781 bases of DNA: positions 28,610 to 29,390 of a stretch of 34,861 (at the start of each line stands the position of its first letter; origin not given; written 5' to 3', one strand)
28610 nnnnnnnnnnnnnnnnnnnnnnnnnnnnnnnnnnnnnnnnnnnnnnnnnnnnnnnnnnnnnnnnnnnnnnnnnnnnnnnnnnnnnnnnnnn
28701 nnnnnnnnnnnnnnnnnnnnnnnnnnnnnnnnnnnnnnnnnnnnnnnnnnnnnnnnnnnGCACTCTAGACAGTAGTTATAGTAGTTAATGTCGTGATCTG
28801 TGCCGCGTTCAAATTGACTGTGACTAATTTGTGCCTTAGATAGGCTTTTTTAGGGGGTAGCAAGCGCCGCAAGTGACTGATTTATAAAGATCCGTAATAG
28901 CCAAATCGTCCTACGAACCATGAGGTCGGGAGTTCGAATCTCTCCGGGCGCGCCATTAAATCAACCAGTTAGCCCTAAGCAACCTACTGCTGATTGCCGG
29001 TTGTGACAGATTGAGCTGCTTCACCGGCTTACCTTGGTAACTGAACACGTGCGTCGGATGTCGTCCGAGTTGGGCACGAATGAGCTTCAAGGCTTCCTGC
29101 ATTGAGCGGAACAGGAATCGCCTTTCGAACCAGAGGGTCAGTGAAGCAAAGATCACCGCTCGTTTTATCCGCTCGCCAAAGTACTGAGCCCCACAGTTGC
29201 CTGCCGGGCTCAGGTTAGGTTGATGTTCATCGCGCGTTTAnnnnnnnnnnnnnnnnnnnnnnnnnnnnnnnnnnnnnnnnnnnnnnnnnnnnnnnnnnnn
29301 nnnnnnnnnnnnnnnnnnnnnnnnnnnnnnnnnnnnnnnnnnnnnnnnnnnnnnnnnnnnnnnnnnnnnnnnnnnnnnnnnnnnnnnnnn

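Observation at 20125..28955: Wadjet (jetABCD) anti-plasmid cassette as a discrete 8.8-kb unit bounded by direct repeats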

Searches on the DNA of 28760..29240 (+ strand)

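Call 14: search_rna_families(source=window, start=28760, end=29240, threshold=evalue, max_evalue=10, show_alignments=3)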
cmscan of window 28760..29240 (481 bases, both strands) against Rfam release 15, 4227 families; matches with E-value up to 10: 3.
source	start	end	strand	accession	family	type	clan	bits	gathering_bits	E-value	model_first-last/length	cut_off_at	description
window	28841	28902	-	RF03003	GP20-b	Cis-reg;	-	18.4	36.2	0.2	1-62/62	no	GP20-b RNA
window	29176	29240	+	RF02760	sR035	Gene; sRNA;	-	8.7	233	7.3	1-61/206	3'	sR035 sRNA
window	28927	28944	+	RF00023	tmRNA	Gene;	CL00001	5.6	47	4.2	346-363/374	no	transfer-messenger RNA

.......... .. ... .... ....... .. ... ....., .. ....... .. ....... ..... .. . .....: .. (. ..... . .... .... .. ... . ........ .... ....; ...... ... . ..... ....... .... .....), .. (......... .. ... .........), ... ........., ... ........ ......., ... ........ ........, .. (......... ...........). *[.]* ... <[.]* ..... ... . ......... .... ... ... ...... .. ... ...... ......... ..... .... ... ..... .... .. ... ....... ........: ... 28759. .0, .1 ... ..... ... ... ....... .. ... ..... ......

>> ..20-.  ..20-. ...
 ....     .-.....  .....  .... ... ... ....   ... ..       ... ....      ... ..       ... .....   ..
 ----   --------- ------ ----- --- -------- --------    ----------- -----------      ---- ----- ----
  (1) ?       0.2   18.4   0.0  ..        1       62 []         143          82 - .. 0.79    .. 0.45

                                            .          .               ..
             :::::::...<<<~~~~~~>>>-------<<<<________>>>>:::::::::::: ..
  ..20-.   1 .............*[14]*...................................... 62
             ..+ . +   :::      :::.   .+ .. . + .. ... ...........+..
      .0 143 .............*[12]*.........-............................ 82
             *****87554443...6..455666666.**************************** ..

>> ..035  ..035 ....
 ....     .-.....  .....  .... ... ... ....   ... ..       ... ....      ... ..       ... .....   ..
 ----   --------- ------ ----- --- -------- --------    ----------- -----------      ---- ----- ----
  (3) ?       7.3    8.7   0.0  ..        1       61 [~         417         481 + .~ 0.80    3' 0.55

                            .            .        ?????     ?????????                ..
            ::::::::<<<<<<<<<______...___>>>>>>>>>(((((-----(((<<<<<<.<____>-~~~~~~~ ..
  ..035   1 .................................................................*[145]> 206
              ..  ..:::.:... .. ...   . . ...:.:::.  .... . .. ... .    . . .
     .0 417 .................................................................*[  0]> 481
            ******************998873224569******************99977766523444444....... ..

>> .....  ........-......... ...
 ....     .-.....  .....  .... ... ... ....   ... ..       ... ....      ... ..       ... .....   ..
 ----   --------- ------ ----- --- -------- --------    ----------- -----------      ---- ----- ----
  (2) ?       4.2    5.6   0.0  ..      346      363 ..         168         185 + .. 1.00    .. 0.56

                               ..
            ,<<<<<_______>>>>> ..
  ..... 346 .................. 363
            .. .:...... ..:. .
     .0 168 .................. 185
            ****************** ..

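Call 70: search_dna_similar(query=window:28795-28975:+, collection=plasmids, mode=distant, max_evalue=0.01, max_rows=15)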
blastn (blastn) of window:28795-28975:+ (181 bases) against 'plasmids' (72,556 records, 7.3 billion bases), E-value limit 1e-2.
Records with a match: 27; places in all: 40; records where one place covers at least 80% of the query: 0.
Best place of each record, by identity: 90-95% 6; 80-90% 21.
By first word of the organism name: Bradyrhizobium 6; Sinorhizobium 4; Acinetobacter 4; Variovorax 3; Sphingomonas 2; Paenibacillus 2; Xanthomonas 1; Trichlorobacter 1; Shinella 1; Legionella 1; and 2 more.
By predicted mobility (MOB-suite, as given by PLSDB): non-mobilizable 18; conjugative 7; mobilizable 2.
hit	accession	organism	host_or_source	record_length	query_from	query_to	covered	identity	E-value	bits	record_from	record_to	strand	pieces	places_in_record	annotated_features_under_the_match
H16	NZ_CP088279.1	Bradyrhizobium barranii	Glycine max cv. AC Glengarry,cell ...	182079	117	177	34%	85.5%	4e-9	69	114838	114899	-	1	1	none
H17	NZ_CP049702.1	Bradyrhizobium barranii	Glycine max cv. AC Glengarry,cell ...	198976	117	177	34%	85.5%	4e-9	69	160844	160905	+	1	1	none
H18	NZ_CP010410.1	Xanthomonas sacchari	cell culture,rice seeds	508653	117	170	30%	89.1%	1e-9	70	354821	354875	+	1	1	none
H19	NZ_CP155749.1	Sphingomonas parapaucimobilis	Chinese cabbage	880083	117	170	30%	81.8%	3e-3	48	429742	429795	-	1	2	none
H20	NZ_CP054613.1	Paenibacillus cellulosilyticus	cell culture,soil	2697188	117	164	27%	85.4%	2e-5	56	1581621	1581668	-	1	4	none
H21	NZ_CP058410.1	Trichlorobacter lovleyi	whole genome,river sediment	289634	117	162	25%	89.1%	5e-7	62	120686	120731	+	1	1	none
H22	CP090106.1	Sinorhizobium meliloti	Medicago,Cell culture,Plant nodule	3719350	117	163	26%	85.1%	8e-5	55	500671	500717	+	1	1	none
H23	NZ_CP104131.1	Sinorhizobium sp. K101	Phaseolus vulgaris,cell ...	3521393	117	163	26%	85.1%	8e-5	55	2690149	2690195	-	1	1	none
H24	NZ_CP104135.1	Sinorhizobium sp. C101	Phaseolus vulgaris,cell ...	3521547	117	163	26%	85.1%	8e-5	55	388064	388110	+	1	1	none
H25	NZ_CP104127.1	Sinorhizobium sp. M103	Phaseolus vulgaris,cell ...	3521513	117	163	26%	85.1%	8e-5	55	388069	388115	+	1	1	none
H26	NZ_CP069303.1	Shinella sp. PSBB067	monoisolate,Minnesota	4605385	117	163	26%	85.1%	8e-5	55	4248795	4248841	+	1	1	none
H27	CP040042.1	Acinetobacter baumannii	Homo sapiens,blood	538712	117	161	25%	86.7%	2e-5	55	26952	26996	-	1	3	none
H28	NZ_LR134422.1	Legionella adelaidensis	environmental,Cooling tower water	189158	117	161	25%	86.7%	2e-5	55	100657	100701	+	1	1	none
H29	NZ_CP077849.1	Acinetobacter baumannii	Homo sapiens,Rectal swab_P28_BU14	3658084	117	161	25%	86.7%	2e-5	55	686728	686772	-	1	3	none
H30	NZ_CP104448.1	Acinetobacter baumannii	Homo sapiens,sputum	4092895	117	161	25%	86.7%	2e-5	55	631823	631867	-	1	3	none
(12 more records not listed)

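Call 71: search_dna_similar(query=window:28795-28975:+, collection=phages, mode=distant, max_evalue=0.01, max_rows=15)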
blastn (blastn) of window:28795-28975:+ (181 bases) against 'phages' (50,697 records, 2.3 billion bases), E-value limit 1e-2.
Records with a match: 29; places in all: 33; records where one place covers at least 80% of the query: 0.
Best place of each record, by identity: >=99% 2; 90-95% 14; 80-90% 13.
By first word of the organism name: Pseudomonas 11; Corynebacterium 5; Gordonia 4; Synechococcus 3; Acinetobacter 2; Nitratiruptor 2; Tunturiibacter 1; Bacteriophage 1.
By host as written in the record: - 6; Pseudomonas aeruginosa PAO1 5; Gordonia terrae 3612 4; Corynebacterium vitaeruminis CAG1 3; Pseudomonas aeruginosa 3; Corynebacterium vitaeruminis CAG1, a derivative of (NCIB9291) 2; Synechococcus sp. CBW1002 2; Tunturiibacter psychrotolerans X4BP1 1; and 3 more.
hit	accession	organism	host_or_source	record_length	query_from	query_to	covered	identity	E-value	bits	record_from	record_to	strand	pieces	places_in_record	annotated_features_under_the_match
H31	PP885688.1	Tunturiibacter phage Tunturi_5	Tunturiibacter psychrotolerans X4BP1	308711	117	162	25%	89.1%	2e-7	62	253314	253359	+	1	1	none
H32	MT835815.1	Bacteriophage sp.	human fecal samples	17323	117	161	25%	86.7%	7e-6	55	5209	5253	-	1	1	record has no annotation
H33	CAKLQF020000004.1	Acinetobacter phage MD-2021a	not known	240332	117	161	25%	86.7%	7e-6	55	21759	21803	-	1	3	tRNA-Arg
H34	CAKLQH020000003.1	Acinetobacter phage MD-2021a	not known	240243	117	161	25%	86.7%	7e-6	55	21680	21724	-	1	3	tRNA-Arg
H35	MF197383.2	Corynebacterium phage Poushou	Corynebacterium vitaeruminis CAG1, a ...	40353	117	157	23%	85.4%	1e-3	48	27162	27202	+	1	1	none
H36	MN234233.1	Corynebacterium phage Colleen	Corynebacterium vitaeruminis CAG1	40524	117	157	23%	85.4%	1e-3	48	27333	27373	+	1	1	none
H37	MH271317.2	Corynebacterium phage TouchMeNot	Corynebacterium vitaeruminis CAG1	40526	117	157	23%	85.4%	1e-3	48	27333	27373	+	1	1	none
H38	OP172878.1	Corynebacterium phage Arianna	Corynebacterium vitaeruminis CAG1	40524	117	157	23%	85.4%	1e-3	48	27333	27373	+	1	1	none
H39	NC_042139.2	Corynebacterium phage Poushou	Corynebacterium vitaeruminis CAG1, a ...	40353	117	157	23%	85.4%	1e-3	48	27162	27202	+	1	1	none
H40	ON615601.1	Synechococcus phage BUCT-ZZ01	Synechococcus elongatus PCC 7942 = ...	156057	117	153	20%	91.9%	3e-5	55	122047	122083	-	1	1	none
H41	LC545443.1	Nitratiruptor phage NrS-2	Nitratiruptor sp. YY08-10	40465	129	161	18%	100.0%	2e-7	61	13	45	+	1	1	none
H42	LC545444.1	Nitratiruptor phage NrS-3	Nitratiruptor sp. YY08-14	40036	129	161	18%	100.0%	2e-7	61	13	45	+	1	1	none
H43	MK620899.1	Gordonia phage GodonK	Gordonia terrae 3612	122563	117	152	20%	89.2%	4e-3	46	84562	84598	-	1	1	164: tRNA-Arg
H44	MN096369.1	Gordonia phage Phendrix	Gordonia terrae 3612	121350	117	152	20%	89.2%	4e-3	46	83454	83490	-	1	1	155: tRNA-Arg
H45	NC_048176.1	Gordonia phage GodonK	Gordonia terrae 3612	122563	117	152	20%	89.2%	4e-3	46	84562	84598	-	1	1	164: tRNA-Arg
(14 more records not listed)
